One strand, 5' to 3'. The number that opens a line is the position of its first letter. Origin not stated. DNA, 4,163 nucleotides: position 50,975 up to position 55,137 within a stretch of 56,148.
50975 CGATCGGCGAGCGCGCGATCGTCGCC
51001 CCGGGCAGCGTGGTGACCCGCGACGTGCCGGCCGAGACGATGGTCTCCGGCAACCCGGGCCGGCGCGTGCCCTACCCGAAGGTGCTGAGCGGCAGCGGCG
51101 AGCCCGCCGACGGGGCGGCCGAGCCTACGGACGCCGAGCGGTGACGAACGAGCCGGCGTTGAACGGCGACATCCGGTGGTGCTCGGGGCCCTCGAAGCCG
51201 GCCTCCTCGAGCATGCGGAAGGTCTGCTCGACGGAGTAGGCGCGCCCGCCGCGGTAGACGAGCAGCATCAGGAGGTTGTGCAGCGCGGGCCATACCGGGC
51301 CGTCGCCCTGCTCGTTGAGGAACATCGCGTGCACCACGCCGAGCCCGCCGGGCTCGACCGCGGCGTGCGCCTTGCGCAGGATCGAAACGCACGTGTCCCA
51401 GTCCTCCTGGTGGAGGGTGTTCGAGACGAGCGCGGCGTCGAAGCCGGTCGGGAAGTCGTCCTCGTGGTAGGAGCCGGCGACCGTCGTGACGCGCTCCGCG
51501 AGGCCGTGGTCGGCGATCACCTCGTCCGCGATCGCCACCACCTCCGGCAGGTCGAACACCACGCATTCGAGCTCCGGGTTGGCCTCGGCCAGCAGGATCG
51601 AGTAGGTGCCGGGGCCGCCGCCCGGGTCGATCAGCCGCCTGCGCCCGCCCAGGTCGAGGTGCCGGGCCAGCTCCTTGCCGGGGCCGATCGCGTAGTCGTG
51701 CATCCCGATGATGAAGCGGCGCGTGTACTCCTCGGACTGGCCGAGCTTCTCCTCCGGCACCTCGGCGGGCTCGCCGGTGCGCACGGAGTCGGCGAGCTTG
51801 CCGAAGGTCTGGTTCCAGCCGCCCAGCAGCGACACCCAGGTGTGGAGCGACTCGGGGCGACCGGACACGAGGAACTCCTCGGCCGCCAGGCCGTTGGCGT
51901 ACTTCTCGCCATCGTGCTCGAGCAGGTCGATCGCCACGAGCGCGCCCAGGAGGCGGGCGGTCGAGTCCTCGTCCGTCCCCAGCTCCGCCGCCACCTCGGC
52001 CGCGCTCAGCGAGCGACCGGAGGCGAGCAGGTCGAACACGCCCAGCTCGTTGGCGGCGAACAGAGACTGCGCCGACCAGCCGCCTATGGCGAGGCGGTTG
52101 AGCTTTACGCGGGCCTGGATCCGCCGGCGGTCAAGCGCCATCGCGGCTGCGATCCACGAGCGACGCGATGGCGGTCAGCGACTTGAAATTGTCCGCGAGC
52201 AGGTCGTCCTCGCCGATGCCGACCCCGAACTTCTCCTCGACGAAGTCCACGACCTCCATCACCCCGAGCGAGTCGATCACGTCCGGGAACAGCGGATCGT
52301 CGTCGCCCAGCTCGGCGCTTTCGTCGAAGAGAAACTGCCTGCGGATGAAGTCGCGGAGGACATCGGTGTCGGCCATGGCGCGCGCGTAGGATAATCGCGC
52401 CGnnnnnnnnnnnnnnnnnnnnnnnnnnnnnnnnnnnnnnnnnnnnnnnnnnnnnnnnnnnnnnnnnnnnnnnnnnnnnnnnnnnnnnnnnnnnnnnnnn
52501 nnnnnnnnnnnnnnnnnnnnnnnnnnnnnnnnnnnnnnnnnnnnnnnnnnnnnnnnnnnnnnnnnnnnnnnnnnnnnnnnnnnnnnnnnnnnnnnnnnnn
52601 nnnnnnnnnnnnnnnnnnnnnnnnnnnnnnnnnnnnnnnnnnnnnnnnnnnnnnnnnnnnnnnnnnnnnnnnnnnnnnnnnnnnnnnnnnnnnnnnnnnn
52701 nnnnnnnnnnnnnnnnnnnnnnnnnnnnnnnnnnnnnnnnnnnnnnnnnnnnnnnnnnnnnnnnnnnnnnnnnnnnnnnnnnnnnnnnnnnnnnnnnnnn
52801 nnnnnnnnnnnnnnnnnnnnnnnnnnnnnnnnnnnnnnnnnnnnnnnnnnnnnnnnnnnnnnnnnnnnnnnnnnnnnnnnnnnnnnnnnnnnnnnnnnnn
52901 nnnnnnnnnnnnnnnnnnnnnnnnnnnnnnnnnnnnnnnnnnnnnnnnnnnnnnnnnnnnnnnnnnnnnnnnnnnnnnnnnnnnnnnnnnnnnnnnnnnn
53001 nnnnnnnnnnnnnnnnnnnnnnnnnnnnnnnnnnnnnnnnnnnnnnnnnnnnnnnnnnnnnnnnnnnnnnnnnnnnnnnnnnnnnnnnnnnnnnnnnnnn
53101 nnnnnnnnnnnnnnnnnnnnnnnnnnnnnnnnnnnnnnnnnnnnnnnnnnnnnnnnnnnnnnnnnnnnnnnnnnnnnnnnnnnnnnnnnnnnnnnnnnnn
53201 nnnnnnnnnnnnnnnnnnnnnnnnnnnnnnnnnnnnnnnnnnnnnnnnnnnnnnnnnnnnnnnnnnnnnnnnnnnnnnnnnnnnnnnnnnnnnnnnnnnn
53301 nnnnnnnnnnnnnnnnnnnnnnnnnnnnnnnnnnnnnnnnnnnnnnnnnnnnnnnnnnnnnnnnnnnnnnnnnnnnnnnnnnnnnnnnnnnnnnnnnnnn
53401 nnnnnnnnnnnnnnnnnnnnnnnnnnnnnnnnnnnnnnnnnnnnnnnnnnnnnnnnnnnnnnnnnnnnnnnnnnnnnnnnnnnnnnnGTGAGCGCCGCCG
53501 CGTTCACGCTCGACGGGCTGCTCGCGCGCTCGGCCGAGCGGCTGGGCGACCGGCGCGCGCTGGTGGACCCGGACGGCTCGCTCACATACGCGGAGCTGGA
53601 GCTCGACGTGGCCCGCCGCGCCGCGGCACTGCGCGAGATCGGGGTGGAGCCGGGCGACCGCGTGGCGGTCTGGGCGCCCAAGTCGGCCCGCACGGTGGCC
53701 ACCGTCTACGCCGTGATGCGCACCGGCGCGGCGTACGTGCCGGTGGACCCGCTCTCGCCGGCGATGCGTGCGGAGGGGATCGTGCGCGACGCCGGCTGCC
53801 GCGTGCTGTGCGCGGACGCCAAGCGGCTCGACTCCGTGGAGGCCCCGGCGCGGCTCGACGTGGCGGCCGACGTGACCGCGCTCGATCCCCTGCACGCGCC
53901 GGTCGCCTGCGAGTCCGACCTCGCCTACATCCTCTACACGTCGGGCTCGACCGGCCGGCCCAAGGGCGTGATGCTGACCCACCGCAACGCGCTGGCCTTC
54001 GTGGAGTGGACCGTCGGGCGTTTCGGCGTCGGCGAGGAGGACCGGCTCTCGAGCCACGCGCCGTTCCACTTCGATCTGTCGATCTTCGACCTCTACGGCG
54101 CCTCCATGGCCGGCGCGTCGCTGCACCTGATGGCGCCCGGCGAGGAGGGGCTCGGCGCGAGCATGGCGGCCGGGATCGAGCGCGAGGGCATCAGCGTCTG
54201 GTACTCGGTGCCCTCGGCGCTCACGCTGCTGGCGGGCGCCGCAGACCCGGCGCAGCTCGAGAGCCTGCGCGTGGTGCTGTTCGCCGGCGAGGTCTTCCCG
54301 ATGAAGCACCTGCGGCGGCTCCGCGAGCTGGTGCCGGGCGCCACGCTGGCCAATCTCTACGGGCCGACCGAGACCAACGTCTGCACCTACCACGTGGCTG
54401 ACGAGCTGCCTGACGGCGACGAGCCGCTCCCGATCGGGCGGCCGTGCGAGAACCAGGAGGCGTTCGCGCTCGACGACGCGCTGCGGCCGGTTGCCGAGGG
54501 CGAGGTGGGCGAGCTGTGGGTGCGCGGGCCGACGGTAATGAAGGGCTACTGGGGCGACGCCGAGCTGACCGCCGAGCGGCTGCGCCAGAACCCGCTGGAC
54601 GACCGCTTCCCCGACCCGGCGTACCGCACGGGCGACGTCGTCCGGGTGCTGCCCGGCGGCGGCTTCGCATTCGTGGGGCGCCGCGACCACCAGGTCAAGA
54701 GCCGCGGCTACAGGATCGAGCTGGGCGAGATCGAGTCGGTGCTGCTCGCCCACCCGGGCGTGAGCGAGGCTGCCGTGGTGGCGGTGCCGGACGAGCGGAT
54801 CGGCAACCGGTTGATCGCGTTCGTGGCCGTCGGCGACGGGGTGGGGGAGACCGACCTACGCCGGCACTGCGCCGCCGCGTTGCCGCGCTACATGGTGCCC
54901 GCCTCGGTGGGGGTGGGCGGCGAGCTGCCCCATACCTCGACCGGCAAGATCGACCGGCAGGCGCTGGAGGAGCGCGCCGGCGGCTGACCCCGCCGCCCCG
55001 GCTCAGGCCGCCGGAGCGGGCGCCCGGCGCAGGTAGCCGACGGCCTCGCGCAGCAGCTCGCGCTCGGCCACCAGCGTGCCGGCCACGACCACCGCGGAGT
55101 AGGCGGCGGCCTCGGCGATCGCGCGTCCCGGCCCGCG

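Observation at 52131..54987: Prolyl-carrier-protein oxidation-like trio (adenylase + ACAD flavoprotein + carrier protein) inside a surface-glycan locus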

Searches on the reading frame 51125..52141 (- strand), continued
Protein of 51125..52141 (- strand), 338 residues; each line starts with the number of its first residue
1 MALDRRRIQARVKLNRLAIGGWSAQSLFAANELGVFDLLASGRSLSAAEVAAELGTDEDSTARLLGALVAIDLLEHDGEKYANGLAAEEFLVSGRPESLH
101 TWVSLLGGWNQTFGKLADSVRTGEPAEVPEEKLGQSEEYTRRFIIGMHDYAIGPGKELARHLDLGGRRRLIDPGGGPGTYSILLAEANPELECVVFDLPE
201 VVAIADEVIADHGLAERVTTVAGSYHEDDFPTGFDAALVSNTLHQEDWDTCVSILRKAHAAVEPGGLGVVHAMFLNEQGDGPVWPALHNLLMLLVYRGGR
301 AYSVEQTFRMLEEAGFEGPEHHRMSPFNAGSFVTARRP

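Call 44: find_encoding_contigs(protein=P0218, flank=8000, max_places=1)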
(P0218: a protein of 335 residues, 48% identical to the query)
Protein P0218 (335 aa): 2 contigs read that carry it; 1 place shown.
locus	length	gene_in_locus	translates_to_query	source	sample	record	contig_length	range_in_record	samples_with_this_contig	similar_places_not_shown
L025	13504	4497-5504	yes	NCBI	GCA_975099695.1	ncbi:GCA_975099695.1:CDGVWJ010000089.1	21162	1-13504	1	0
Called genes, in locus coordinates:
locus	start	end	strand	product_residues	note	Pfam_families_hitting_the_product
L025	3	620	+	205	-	?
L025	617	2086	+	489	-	-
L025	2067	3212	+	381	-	PF02771:Acyl-CoA_dh_N, PF02770:Acyl-CoA_dh_M, PF00441:Acyl-CoA_dh_1, PF08028:Acyl-CoA_dh_2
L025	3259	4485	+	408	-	PF00890:FAD_binding_2 (faint), PF01266:DAO (weak), PF01494:FAD_binding_3, PF04820:Trp_halogenase, PF12831:FAD_oxidored, PF13450:NAD_binding_8 (faint), PF04820:Trp_halogenase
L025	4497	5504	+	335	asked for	PF08100:Dimerisation, PF00891:Methyltransf_2, PF13489:Methyltransf_23, PF13649:Methyltransf_25 (weak)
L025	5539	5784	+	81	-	PF00550:PP-binding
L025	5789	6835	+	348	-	PF03279:Lip_A_acyltrans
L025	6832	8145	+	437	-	PF01266:DAO (weak), PF01494:FAD_binding_3, PF04820:Trp_halogenase, PF12831:FAD_oxidored (weak), PF13450:NAD_binding_8 (weak), PF04820:Trp_halogenase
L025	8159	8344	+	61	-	-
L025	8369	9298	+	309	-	PF12974:Phosphonate-bd, PF13379:NMT1_2, PF09084:NMT1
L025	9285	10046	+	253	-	PF00528:BPD_transp_1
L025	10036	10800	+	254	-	PF00005:ABC_tran, PF13304:AAA_21 (faint)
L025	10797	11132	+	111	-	-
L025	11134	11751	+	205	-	PF02627:CMD (faint)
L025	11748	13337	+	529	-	PF00501:AMP-binding, PF13193:AMP-binding_C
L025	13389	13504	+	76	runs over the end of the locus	PF22513:FitA-like_RHH, PF07878:RHH_5 (faint)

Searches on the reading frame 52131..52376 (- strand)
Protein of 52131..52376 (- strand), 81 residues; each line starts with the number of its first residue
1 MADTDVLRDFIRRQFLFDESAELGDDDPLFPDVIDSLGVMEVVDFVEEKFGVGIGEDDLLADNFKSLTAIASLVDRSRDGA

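Call 3: search_protein_families(library=pfam, proteins=[window:52131-52376:-], max_evalue=0.01)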
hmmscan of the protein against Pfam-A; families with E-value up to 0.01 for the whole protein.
window:52131-52376:- (81 aa): 2 families
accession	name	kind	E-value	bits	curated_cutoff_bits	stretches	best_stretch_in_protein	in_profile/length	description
PF00550.31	PP-binding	-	0.0001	22.9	20.8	1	19-71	14-64/67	Phosphopantetheine attachment site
PF14573.12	PP-binding_2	-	0.00076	20.1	32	1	34-78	46-88/96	Acyl-carrier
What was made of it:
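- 52131..52376 (-): Type II carrier protein, 81 aa, phosphopantetheine attachment site Ser36 (VIDSLG). PF00550 (call 3).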

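Call 4: search_protein_families(library=ncbifam, proteins=[window:52131-52376:-], max_evalue=0.01)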
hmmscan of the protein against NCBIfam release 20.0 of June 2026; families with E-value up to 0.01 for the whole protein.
window:52131-52376:- (81 aa): 6 families
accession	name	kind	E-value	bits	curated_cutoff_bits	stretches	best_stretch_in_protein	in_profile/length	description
NF058660.1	cispen_ACP_AmcB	equivalog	3.6e-10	39.9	80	1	24-78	24-79/80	cispentacin biosynthesis acyl carrier protein AmcB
NF052616.1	ACP_for_OlsHI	equivalog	4.3e-08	33.4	130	1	7-77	8-80/83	ornithine lipid biosynthesis acyl carrier protein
NF005480.0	PRK07081.1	equivalog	0.00028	20.8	72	1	19-76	18-75/83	acyl carrier protein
NF002147.0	PRK00982.1-1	equivalog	0.00047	19.9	84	1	34-59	39-64/83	acyl carrier protein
TIGR00517.1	acyl_carrier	equivalog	0.0025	17.7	70.45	1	34-74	35-73/77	acyl carrier protein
NF002150.0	PRK00982.1-4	subfamily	0.0039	17.4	66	1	34-74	37-75/80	acyl carrier protein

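Call 22: search_solved_structures(query=window:52131-52376:-, max_evalue=1, show_alignments=3)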
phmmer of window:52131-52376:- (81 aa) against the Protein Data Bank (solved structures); distinct sequences matched with E-value up to 1: 46.
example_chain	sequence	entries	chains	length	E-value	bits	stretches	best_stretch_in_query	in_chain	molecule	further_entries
2my5_A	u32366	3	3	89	2.6e-06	31.1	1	4-74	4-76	Peptidyl carrier protein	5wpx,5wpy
5jdx_A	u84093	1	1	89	4.9e-06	30.3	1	8-77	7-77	Putative peptidyl carrier protein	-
7thn_E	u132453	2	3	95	6.1e-06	30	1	8-77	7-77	Probable acyl carrier protein PigG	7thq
2my6_A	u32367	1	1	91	7.5e-06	29.7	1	4-74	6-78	Peptidyl carrier protein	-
5gxt_A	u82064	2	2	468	5.9e-05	26.9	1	10-77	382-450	Maltose-binding periplasmic protein,PigG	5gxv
6cxt_A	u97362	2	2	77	0.0007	23.4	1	7-76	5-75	Alpha/beta hydrolase fold protein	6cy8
2n5h_A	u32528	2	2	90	0.0051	20.7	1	19-76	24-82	Peptidyl carrier protein PltL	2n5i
6o6e_E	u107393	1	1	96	0.0063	20.4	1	19-76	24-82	Peptidyl carrier protein PltL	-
2lki_A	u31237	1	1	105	0.013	19.4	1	31-76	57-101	Putative uncharacterized protein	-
8jf2_F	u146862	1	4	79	0.085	16.8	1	12-72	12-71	D-alanyl carrier protein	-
6bug_A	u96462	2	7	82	0.086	16.8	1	12-72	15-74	D-alanyl carrier protein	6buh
7b0n_U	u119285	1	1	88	0.091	16.7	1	34-68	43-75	Acyl carrier protein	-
7yn3_C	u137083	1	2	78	0.14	16.1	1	12-77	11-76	CcbZ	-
1nx4_A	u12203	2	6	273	0.15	16.1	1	2-60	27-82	Carbapenem synthase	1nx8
7qv0_D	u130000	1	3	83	0.15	16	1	26-70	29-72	Acyl carrier protein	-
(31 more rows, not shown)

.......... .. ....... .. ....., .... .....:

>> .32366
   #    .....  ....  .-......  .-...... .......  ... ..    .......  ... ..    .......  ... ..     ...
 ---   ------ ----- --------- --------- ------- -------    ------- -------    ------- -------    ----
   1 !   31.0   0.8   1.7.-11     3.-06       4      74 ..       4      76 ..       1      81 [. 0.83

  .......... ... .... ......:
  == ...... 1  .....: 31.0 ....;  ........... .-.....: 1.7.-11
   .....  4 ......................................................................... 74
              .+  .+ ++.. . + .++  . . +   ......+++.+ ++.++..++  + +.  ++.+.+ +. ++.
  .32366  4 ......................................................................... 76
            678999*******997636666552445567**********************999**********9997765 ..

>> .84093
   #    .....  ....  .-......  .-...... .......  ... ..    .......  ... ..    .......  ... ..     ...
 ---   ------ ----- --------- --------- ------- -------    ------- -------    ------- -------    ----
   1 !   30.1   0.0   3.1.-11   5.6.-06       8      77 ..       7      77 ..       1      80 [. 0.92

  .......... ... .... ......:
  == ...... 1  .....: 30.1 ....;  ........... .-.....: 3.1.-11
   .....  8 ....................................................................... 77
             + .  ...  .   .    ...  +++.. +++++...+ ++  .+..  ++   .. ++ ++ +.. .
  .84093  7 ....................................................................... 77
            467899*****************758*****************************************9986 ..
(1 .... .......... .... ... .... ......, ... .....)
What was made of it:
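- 52131..52376 (-): Best solved-structure hits are stand-alone peptidyl carrier proteins, including PigG and PltL (call 22).
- On Thiotemplated proline-to-pyrrole cassette (type II NRPS): PigG and PltL are among the best solved-structure hits (call 22).
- Its best hits include PigG and PltL (call 22).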

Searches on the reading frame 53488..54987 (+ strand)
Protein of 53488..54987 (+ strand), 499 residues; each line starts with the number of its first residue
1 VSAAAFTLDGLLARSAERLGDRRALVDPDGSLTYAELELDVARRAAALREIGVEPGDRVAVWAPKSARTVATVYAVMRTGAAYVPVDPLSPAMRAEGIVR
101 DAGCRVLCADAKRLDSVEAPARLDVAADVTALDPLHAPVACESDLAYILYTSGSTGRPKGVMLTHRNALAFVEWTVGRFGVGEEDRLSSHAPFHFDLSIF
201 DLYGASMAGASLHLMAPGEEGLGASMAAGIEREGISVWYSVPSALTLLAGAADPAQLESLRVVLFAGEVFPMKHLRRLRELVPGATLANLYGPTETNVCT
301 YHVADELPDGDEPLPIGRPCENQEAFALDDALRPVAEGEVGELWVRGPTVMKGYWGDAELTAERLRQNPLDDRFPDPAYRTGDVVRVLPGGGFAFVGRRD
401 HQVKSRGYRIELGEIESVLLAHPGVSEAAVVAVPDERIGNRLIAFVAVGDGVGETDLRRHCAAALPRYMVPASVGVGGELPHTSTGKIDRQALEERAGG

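Call 3: search_protein_families(library=pfam, proteins=[window:53488-54987:+], max_evalue=0.01)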
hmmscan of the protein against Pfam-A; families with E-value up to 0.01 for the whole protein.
window:53488-54987:+ (499 aa): 2 families
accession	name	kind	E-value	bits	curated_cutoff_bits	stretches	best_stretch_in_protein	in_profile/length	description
PF00501.34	AMP-binding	-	1.1e-91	308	29.9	1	13-355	2-384/384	AMP-binding enzyme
PF13193.12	AMP-binding_C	-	1.3e-18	68.1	24.5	1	414-487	1-76/76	AMP-binding enzyme C-terminal domain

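Call 4: search_protein_families(library=ncbifam, proteins=[window:53488-54987:+], max_evalue=0.01)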
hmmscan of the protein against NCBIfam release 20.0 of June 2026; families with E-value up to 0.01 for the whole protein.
window:53488-54987:+ (499 aa): 108 families (the best 25 are shown)
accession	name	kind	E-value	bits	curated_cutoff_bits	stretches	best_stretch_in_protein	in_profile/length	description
TIGR01733.1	AA-adenyl-dom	subfamily_domain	1.5e-119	399.5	317.4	1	33-430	1-409/409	amino acid adenylation domain-containing protein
NF004282.0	PRK05691.1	subfamily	2.2e-92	309.4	4090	1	3-495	1128-1624/4334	non-ribosomal peptide synthase/polyketide synthase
TIGR03098.1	ligase_PEP_1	hypoth_equivalog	4.2e-91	306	592.35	2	133-495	153-516/517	acyl-CoA ligase (AMP-forming), exosortase A system-associated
NF041803.1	NRPS_SolG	exception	4.9e-85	286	2200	1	24-494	579-1071/1163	solanimycin non-ribosomal peptide synthetase SolG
NF038078.1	NRPS_MxcG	equivalog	1.7e-84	284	2300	1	13-495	463-958/1442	myxochelin non-ribosomal peptide synthetase MxcG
NF003417.0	PRK04813.1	subfamily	2.3e-80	270.6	476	1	17-495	14-501/505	D-alanine--poly(phosphoribitol) ligase subunit DltA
NF004837.0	PRK06187.1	subfamily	2.9e-77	260.1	476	2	138-496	165-521/531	long-chain-fatty-acid--CoA ligase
TIGR01734.1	D-ala-DACP-lig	equivalog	3.2e-77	260.2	559.85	1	15-495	9-500/504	D-alanine--poly(phosphoribitol) ligase subunit DltA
NF007605.2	PRK10252.1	equivalog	9e-71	238.8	2400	1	5-493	453-957/1292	enterobactin non-ribosomal peptide synthetase EntF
NF047350.1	aureusi_NRPS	equivalog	7.8e-69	232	2500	1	12-494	1440-1909/2373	aureusimine non-ribosomal peptide synthetase AusA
NF006182.0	PRK08316.1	subfamily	3e-66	224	663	2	141-495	169-515/523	fatty acyl-CoA synthetase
NF005801.1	PRK07656.1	equivalog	8.1e-63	212.8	657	2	142-493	163-499/500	FadD3 family acyl-CoA ligase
NF005858.0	PRK07787.1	subfamily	9.3e-58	195.8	575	1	24-494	19-469/471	acyl-CoA synthetase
NF052580.1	Str24CoAsynCasG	equivalog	1.1e-56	192.3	750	1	8-493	43-546/548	steroid-24-oyl-CoA synthetase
NF006181.0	PRK08314.1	subfamily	2.7e-56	191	705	2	140-496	201-553/563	long-chain-fatty-acid--CoA ligase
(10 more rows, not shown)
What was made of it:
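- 53488..54987 (+): Stand-alone adenylation enzyme, 499 aa. Predicted L-proline--[carrier protein] ligase. TIGR01733 at 399 bits (call 4).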

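Call 5: search_solved_structures(query=window:53488-54987:+, max_evalue=1e-20, show_alignments=3)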
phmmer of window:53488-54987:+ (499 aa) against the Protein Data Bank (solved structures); distinct sequences matched with E-value up to 1e-20: 168 (the best 60 are shown).
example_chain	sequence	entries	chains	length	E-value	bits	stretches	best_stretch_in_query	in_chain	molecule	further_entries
6mfy_A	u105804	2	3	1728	9e-142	476.5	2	16-498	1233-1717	Linear gramicidin synthase subunit A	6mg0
9be4_A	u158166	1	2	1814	1.1e-141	476.3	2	16-498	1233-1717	Linear gramicidin synthase subunit A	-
9be3_A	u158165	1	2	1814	1.1e-141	476.3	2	16-498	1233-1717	Linear gramicidin synthase subunit A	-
6mfz_A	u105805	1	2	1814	1.1e-141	476.3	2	16-498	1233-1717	Linear gramicidin synthase subunit A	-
9meh_A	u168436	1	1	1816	1.1e-141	476.3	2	16-498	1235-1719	Linear gramicidin synthase subunit A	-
8xjz_C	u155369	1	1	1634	1.3e-110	373.8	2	11-495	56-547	Peptide synthetase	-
6o6e_B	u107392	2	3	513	7.9e-99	334.9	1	15-496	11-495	L-proline--[L-prolyl-carrier protein] ligase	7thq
7ly7_A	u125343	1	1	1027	2.9e-80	273.6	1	5-493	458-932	BmdB, Bacillamide NRPS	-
7ly4_E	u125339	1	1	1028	2.9e-80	273.6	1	5-493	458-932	BmdB, bacillamide NRPS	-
6p1j_A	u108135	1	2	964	1.1e-76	261.8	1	11-493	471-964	Txo2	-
9bfd_A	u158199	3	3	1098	1.8e-75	257.8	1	10-495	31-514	Tyrocidine synthase 1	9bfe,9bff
6ea3_B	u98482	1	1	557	3.2e-75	257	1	4-495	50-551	adenylation domain of Fuscachelin synthetase component H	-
9bfd_B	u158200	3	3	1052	9.6e-75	255.4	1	5-497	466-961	Tyrocidine synthase 2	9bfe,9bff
7thn_B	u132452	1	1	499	5.4e-74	253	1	8-493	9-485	L-proline--[L-prolyl-carrier protein] ligase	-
6lta_A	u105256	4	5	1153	3.4e-72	247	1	14-496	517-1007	Nonribosomal peptide synthetase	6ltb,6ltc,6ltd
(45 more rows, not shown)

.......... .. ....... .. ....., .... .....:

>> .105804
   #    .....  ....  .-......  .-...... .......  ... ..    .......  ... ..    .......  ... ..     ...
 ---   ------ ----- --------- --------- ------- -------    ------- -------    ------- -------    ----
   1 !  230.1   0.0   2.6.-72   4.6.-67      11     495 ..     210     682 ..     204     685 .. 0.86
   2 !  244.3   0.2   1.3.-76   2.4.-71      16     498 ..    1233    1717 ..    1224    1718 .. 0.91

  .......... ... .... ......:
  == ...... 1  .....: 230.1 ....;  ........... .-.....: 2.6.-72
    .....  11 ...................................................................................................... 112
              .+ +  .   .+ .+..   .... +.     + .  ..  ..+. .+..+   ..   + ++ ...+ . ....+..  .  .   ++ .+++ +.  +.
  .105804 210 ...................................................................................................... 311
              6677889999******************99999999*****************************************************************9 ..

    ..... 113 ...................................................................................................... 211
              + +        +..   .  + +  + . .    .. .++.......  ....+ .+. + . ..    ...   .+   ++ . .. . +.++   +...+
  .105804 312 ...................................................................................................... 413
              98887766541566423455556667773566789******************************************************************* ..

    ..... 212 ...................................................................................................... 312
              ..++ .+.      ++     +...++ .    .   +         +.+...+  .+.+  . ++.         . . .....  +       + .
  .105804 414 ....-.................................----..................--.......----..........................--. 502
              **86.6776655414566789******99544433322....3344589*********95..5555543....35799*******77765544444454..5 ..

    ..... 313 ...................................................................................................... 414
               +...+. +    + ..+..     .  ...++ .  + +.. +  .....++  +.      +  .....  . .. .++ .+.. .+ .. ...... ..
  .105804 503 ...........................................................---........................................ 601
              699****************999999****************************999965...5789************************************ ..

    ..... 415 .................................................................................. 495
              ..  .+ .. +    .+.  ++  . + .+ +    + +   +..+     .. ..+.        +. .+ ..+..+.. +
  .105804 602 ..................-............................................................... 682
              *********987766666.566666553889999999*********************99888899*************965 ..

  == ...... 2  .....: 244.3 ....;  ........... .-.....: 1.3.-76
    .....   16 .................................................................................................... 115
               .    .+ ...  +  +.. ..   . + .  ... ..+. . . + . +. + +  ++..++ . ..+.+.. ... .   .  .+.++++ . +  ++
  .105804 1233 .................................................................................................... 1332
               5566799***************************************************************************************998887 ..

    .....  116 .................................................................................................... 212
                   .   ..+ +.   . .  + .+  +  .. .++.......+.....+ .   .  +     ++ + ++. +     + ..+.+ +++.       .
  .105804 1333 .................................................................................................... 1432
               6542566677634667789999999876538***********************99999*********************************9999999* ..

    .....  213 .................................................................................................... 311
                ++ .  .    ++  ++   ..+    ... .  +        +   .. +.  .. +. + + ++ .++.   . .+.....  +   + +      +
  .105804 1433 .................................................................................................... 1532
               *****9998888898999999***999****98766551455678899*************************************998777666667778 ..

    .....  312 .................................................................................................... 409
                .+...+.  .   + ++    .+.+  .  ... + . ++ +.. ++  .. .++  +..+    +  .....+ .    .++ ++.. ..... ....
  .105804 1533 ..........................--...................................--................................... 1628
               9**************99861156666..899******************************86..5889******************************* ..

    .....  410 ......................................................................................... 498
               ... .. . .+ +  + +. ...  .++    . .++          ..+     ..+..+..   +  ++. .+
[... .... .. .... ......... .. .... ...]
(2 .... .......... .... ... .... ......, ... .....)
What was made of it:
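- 53488..54987 (+): PltF (6o6e) at 335 bits is the best single-domain match among solved structures (call 5).
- On Thiotemplated proline-to-pyrrole cassette (type II NRPS): PltF is the best single-domain match among solved structures (call 5).
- PltF scores 335 bits against 274 for the next single-adenylation-domain entry (call 5).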
